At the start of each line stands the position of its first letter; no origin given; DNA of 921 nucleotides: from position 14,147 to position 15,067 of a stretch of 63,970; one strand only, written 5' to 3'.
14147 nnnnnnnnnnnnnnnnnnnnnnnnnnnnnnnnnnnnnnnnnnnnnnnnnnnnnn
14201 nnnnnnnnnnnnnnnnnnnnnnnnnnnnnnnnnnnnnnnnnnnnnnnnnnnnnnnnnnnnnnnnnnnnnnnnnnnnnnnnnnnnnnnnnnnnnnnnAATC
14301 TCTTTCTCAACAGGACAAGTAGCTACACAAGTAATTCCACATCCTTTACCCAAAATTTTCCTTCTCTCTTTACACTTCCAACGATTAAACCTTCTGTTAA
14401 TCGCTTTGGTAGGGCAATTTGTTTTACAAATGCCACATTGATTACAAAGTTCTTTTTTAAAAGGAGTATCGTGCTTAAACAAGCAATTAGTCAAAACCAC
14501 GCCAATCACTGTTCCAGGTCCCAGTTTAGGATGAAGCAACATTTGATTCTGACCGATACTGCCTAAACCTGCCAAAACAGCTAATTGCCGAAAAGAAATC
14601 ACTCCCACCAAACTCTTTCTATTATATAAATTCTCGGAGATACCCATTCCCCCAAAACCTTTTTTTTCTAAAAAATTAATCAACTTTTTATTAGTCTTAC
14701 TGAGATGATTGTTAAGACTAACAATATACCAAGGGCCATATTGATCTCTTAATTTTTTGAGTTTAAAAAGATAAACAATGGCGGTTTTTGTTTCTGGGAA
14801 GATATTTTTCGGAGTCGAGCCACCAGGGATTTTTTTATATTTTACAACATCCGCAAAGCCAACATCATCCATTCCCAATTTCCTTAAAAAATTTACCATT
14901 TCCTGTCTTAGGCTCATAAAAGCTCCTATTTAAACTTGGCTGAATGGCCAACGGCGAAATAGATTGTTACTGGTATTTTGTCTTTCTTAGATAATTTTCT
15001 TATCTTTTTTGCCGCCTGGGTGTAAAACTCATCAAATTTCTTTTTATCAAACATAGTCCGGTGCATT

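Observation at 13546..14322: Archaeo-eukaryotic (PriS-like) primase gene in a bacterium that also encodes DnaG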

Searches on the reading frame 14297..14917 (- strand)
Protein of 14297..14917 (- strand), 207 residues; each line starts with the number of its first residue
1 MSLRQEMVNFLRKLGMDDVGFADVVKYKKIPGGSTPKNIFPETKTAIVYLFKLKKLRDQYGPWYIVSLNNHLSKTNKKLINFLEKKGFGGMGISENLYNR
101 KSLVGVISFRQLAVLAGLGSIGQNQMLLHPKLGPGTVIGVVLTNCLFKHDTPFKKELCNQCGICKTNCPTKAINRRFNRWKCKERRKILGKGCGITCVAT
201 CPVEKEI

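Call 13: search_protein_families(library=pfam, proteins=[window:14297-14917:-])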
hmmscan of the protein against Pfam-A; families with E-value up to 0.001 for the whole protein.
window:14297-14917:- (207 aa): 2 families
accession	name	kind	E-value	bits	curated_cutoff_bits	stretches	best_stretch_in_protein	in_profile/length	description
PF12837.12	Fer4_6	-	8e-06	26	25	1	154-173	5-24/24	4Fe-4S binding domain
PF00037.32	Fer4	-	5.7e-05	23.2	21.1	1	155-173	5-23/24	4Fe-4S binding domain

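Call 24: search_protein_families(library=ncbifam, proteins=[window:14297-14917:-], max_evalue=0.01)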
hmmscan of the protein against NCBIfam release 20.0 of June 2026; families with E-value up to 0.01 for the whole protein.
window:14297-14917:- (207 aa): 11 families
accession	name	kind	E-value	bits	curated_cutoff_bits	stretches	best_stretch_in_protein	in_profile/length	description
TIGR00276.1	TIGR00276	equivalog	2.2e-12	46.6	200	1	106-175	130-198/337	tRNA epoxyqueuosine(34) reductase QueG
TIGR02486.1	RDH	subfamily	2.5e-11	44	160.35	1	76-184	127-234/314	reductive dehalogenase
NF058577.1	FdxA_fam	equivalog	0.00089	19.4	65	1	156-204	7-51/52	4Fe-4S ferredoxin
NF040684.1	PorD_Arch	equivalog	0.0011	19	120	1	153-204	29-77/85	pyruvate synthase subunit PorD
TIGR02700.1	flavo_MJ0208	hypoth_equivalog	0.0017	17.7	251.35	1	147-204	137-192/234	dihydromethanopterin reductase (acceptor)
NF007204.0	PRK09625.1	equivalog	0.0019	18.3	125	1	153-204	56-104/133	pyruvate flavodoxin oxidoreductase subunit delta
NF042909.1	FMH_DH_FwdF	exception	0.003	16.7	375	1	153-175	12-34/336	tungsten-dependent formylmethanofuran dehydrogenase subunit FwdF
TIGR02179.1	PorD_KorD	subfamily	0.0044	17.1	60.05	0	153-204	22-70/78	2-oxoacid:acceptor oxidoreductase, delta subunit, pyruvate/2-ketoisovalerate family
NF045790.1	OxalOxreddelta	equivalog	0.0066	15.6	230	1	153-204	257-304/316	oxalate oxidoreductase subunit delta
NF007202.0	PRK09623.1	equivalog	0.0067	16.7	166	1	156-174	81-99/105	3-methyl-2-oxobutanoate dehydrogenase subunit delta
NF040864.1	HgcB_ferredoxin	equivalog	0.0081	16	99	1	154-174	42-62/93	mercury methylation ferredoxin HgcB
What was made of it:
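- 14294..14917 (-): Truncated QueG/reductive-dehalogenase-type corrinoid Fe-S reductase ('mini-QueG'), 207 aa. Convergent with mini-PriS; the 3' ends overlap by 29 nt. NCBIfam QueG and RDH partial hits (call 24).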

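Call 39: search_protein_families(library=pfam, proteins=[L087:2139-2756:+, L087:2770-3582:+, L087:1-1011:+, L088:1134-1424:+], max_evalue=0.01)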
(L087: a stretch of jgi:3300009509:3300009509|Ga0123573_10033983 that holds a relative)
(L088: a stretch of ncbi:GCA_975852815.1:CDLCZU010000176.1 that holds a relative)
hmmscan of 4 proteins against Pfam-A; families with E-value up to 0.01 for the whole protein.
L087:2139-2756:+ (206 aa): 4 families
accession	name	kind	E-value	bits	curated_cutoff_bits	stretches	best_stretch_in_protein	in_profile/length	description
PF00037.32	Fer4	-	9e-05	22.6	21.1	1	155-173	5-23/24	4Fe-4S binding domain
PF12837.12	Fer4_6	-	0.00031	21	25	1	156-173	7-24/24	4Fe-4S binding domain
PF13484.11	Fer4_16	-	0.00087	20.5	30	1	158-184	2-31/66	4Fe-4S double cluster binding domain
PF12838.12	Fer4_7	-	0.0024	18.7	27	0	158-203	2-50/52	4Fe-4S dicluster domain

L087:2770-3582:+ (271 aa): 0 families

L087:1-1011:+ (337 aa): 1 family
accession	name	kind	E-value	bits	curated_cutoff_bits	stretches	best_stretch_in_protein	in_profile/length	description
PF04055.27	Radical_SAM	-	4.2e-26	92.5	29.5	1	76-235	3-166/166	Radical SAM superfamily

L088:1134-1424:+ (97 aa): 0 families

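Call 44: find_homologous_proteins(query=window:14297-14917:-, max_evalue=0.00001)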
Query window:14297-14917:- (207 aa): 28 proteins with E <= 0.00001 among 154 candidates.
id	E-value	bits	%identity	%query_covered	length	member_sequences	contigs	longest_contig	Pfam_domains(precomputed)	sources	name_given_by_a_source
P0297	1.6e-137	474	100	100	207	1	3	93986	PF12837.13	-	-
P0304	3.4e-98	346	72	98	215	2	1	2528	PF12837.13,PF00037.33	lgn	-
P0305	3.3e-96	339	72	98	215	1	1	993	PF00037.33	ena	-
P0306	4.0e-95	336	70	98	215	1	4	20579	-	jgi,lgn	-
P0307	1.5e-77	278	62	99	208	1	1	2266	-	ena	-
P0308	1.5e-74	269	57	98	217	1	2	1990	PF12837.13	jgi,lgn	-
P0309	1.6e-74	268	64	93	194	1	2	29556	-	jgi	jgi:epoxyqueuosine reductase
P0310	3.1e-74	267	57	97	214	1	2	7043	PF12837.13,PF00037.33,PF13187.12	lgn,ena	-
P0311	4.5e-72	260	58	97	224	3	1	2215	PF12837.13,PF00037.33,PF12838.13,PF13187.12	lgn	-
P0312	1.1e-71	259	56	100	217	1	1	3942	PF00037.33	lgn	-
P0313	4.5e-71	257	56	98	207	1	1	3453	PF12837.13,PF00037.33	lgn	-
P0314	5.0e-71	257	56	100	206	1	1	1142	-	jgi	-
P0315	6.0e-70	253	62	89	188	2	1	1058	-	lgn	-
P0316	1.8e-68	249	57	98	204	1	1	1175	-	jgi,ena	-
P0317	1.7e-67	245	54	98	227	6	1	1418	-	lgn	-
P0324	4.9e-57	211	53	90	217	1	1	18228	-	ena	-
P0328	4.0e-54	202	50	91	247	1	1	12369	-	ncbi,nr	ncbi:MAG: epoxyqueuosine reductase [Theionarchaea archaeon]|nr:epoxyqueuosine reductase [Theionarcha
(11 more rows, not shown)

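Call 45: find_encoding_contigs(protein=P0306, flank=8000, max_places=3)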
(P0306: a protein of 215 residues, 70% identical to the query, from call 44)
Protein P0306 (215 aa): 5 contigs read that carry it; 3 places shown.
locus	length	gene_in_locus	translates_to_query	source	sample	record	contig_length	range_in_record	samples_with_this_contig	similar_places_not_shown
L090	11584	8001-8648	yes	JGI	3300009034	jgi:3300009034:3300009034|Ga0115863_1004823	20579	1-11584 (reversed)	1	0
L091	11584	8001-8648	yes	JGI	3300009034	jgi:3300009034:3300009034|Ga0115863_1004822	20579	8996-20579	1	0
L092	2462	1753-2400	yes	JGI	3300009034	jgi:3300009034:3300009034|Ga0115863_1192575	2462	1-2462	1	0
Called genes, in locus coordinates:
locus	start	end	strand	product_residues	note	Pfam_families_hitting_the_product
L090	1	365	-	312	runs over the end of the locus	PF09587:PGA_cap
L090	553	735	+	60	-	-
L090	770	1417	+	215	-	PF00121:TIM, PF05690:ThiG (weak)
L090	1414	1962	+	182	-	PF18306:LDcluster4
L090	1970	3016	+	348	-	PF00162:PGK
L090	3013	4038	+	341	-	PF00044:Gp_dh_N, PF02800:Gp_dh_C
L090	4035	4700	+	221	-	PF01791:DeoC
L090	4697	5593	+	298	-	PF01116:F_bP_aldolase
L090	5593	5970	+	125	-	PF05635:23S_rRNA_IVP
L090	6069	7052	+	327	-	PF00294:PfkB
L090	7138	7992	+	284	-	PF04055:Radical_SAM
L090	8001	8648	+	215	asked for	-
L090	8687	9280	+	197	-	PF13238:AAA_18, PF13207:AAA_17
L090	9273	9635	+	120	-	PF04430:DUF498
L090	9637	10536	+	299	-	PF02811:PHP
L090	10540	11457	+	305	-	PF00144:Beta-lactamase (faint), PF13354:Beta-lactamase2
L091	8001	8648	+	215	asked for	-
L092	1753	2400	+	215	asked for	-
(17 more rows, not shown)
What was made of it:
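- On MGE/phage AEP primases (PrimPol-helicase fusions, PolpTN2-like): The flanks are chromosomal (calls 13, 45).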

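Call 46: find_encoding_contigs(protein=P0309, flank=8000, max_places=3)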
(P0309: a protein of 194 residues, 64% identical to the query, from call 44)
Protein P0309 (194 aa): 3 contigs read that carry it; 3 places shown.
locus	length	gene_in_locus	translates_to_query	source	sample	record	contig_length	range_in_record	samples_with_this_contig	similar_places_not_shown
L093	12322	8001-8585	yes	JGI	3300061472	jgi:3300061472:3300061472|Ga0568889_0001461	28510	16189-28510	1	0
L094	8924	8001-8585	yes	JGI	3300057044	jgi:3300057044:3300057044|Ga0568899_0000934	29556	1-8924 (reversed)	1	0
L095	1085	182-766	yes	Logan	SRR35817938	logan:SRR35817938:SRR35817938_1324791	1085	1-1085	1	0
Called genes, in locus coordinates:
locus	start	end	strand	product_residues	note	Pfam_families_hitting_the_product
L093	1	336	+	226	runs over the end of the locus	PF05552:MS_channel_1st_1 (weak)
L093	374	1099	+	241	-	PF01904:DUF72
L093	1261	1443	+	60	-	-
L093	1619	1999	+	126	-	PF00583:Acetyltransf_1, PF13673:Acetyltransf_10, PF13508:Acetyltransf_7 (weak)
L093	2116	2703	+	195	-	PF03167:UDG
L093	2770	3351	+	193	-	PF01928:CYTH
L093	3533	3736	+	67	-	PF07311:Dodecin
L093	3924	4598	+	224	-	PF00657:Lipase_GDSL, PF13472:Lipase_GDSL_2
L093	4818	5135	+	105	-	-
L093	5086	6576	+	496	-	-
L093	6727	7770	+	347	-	PF04015:DUF362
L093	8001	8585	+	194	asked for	-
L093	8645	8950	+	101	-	PF02604:PhdYeFM_antitox (weak)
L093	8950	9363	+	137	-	PF01850:PIN, PF13470:PIN_3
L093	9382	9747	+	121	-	PF04430:DUF498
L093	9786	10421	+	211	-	PF13238:AAA_18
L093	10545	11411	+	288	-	PF02811:PHP (weak)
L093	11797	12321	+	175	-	?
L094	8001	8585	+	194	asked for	-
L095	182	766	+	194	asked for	-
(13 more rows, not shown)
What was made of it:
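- The slot between mini-QueG and DUF498 is variable, holding AAA_18 in L090 and a PhdYeFM/PIN toxin-antitoxin pair in L093 (calls 45, 46).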

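Call 47: find_encoding_contigs(protein=P0328, flank=8000, max_places=3)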
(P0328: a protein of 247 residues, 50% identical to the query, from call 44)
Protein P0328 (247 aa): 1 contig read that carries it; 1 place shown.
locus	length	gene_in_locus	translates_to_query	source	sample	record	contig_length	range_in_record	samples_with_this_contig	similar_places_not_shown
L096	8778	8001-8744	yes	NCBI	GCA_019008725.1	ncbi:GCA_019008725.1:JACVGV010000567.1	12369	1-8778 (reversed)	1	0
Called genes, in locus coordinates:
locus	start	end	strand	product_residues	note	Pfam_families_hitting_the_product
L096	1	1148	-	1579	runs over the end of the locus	PF25023:TEN_YD-shell, PF05593:RHS_repeat (weak), PF25023:TEN_YD-shell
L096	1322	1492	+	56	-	-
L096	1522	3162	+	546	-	-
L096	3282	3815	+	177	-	-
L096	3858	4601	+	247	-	PF01209:Ubie_methyltran, PF13489:Methyltransf_23 (weak), PF13847:Methyltransf_31, PF08241:Methyltransf_11, PF08242:Methyltransf_12 (faint), PF13649:Methyltransf_25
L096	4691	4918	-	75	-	PF10049:DUF2283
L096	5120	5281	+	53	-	-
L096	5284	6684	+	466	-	PF02310:B12-binding, PF04055:Radical_SAM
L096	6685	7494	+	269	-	PF01896:DNA_primase_S (faint)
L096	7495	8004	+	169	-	PF00293:NUDIX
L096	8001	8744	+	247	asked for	-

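Call 67: find_encoding_contigs(protein=P0324, flank=6000, max_places=2)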
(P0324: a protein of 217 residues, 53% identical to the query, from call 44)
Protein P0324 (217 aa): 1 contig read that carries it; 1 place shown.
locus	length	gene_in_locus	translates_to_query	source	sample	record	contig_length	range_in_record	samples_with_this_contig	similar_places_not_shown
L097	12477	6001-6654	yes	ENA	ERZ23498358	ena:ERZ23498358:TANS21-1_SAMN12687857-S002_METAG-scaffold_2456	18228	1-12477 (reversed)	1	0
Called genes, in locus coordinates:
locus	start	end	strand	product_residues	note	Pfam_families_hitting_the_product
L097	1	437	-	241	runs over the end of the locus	-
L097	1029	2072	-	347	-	PF04055:Radical_SAM, PF13186:SPASM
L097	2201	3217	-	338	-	-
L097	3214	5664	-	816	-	PF03415:Peptidase_C11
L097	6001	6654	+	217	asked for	-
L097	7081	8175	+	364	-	PF04055:Radical_SAM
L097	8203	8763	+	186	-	PF00334:NDK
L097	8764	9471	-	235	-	PF01909:NTP_transf_2, PF18765:Polbeta (weak)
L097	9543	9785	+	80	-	PF05402:PqqD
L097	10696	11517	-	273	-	PF01061:ABC2_membrane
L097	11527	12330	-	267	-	PF01061:ABC2_membrane, PF12698:ABC2_membrane_3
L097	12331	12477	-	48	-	?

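Call 68: find_encoding_contigs(protein=P0310, flank=6000, max_places=2)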
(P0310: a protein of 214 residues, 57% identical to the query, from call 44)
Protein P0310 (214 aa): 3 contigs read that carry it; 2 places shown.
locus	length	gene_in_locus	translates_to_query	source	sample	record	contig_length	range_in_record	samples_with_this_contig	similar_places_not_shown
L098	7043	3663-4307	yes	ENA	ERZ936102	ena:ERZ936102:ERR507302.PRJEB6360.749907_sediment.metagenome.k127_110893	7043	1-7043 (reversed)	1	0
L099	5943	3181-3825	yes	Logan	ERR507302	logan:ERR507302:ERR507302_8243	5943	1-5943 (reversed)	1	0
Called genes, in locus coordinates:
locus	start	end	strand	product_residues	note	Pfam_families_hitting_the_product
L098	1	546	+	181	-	?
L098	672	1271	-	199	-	PF08281:Sigma70_r4_2 (weak), PF01022:HTH_5, PF12840:HTH_20, PF25212:HVO_A0114 (weak), PF01978:TrmB (weak), PF21476:PF0610-like_N (weak)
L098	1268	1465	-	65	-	-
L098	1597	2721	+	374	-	PF07690:MFS_1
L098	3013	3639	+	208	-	PF13243:SQHop_cyclase_C, PF13249:SQHop_cyclase_N (weak)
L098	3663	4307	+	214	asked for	PF13187:Fer4_9 (faint), PF00037:Fer4, PF12837:Fer4_6 (weak)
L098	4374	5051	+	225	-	PF00702:Hydrolase (weak), PF13419:HAD_2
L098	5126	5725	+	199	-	PF06042:NTP_transf_6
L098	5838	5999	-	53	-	-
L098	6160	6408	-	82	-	PF13380:CoA_binding_2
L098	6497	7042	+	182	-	?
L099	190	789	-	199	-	PF08281:Sigma70_r4_2 (weak), PF01022:HTH_5, PF12840:HTH_20, PF25212:HVO_A0114 (weak), PF01978:TrmB (weak), PF21476:PF0610-like_N (weak)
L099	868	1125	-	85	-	-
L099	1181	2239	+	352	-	PF07690:MFS_1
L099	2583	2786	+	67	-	-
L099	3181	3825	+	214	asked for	PF13187:Fer4_9 (faint), PF00037:Fer4, PF12837:Fer4_6 (weak)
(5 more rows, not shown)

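Call 76: search_protein_families(library=padloc, proteins=[window:14297-14917:-, L096:5284-6681:+, L096:7495-8001:+, L087:2770-3582:+], max_evalue=0.01)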
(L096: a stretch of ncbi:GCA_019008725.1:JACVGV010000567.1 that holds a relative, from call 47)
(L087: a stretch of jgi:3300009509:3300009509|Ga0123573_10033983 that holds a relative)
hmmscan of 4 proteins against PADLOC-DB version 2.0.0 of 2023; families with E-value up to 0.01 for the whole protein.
window:14297-14917:- (207 aa): 1 family
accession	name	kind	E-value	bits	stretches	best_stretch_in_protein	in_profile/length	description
PDLC01276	Csm4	-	0.0081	13.9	0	38-91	116-169/268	CAS-III-A; effector_G5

L096:5284-6681:+ (466 aa): 1 family
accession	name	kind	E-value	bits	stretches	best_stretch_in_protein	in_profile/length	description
PDLC04689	PDC-M51A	-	1.4e-17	61.6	1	79-366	81-351/420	-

L096:7495-8001:+ (169 aa): 1 family
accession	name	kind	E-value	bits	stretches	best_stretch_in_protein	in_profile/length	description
PDLC04899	PDC-S07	-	9.3e-15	52.5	1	8-132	8-130/135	-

L087:2770-3582:+ (271 aa): 0 families
